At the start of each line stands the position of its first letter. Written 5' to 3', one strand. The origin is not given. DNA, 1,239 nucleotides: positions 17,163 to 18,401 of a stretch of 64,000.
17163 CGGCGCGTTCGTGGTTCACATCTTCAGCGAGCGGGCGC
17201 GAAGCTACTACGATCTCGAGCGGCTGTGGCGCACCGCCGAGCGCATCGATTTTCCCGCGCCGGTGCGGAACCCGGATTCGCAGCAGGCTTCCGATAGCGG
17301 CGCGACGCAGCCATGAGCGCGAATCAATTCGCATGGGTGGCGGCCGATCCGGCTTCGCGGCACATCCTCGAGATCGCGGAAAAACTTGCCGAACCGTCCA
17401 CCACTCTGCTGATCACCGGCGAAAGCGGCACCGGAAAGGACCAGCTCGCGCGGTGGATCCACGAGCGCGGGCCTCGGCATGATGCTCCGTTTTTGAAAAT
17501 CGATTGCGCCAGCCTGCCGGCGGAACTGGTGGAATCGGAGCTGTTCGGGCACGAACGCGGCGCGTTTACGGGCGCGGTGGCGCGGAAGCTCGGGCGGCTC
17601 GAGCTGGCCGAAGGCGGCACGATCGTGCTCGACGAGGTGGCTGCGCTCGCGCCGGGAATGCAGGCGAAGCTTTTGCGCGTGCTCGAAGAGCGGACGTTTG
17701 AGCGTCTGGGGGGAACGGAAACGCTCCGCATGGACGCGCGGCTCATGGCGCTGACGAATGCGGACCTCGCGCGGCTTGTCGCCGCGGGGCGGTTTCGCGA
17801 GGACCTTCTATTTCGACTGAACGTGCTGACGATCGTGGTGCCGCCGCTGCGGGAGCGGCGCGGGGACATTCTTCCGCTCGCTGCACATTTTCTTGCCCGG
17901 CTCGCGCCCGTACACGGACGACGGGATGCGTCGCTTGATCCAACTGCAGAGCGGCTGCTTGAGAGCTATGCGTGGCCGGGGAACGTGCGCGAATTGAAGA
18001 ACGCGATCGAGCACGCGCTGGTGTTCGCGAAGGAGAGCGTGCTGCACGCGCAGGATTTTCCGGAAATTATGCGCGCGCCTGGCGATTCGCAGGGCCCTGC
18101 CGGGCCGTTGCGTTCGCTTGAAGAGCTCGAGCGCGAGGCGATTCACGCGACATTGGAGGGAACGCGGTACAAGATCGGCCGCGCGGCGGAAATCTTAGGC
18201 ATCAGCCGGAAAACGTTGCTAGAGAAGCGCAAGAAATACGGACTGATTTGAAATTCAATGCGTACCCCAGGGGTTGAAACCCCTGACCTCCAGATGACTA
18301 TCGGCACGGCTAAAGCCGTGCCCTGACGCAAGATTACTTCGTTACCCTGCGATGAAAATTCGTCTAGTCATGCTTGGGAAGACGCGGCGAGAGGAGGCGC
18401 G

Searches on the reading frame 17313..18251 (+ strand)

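Call 63: search_protein_families(library=pfam, proteins=[window:17313-18251:+], max_evalue=0.0001)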
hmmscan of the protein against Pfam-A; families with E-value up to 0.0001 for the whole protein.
window:17313-18251:+ (312 aa): 5 families
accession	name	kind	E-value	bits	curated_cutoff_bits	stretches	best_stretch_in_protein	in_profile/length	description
PF00158.32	Sigma54_activat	-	8.1e-60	201.8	20.2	1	11-174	4-167/168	Sigma-54 interaction domain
PF25601.1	AAA_lid_14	-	3.4e-24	84.9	27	1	180-260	1-81/87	AAA+ ATPase lid domain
PF14532.12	Sigma54_activ_2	-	4.1e-18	66.4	25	1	14-179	6-138/138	Sigma-54 interaction domain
PF02954.25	HTH_8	-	7.6e-12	45.2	22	1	268-309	1-42/42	Bacterial regulatory protein, Fis family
PF07728.20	AAA_5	-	8.4e-08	32.8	22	1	32-149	2-122/139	AAA domain (dynein-related subfamily)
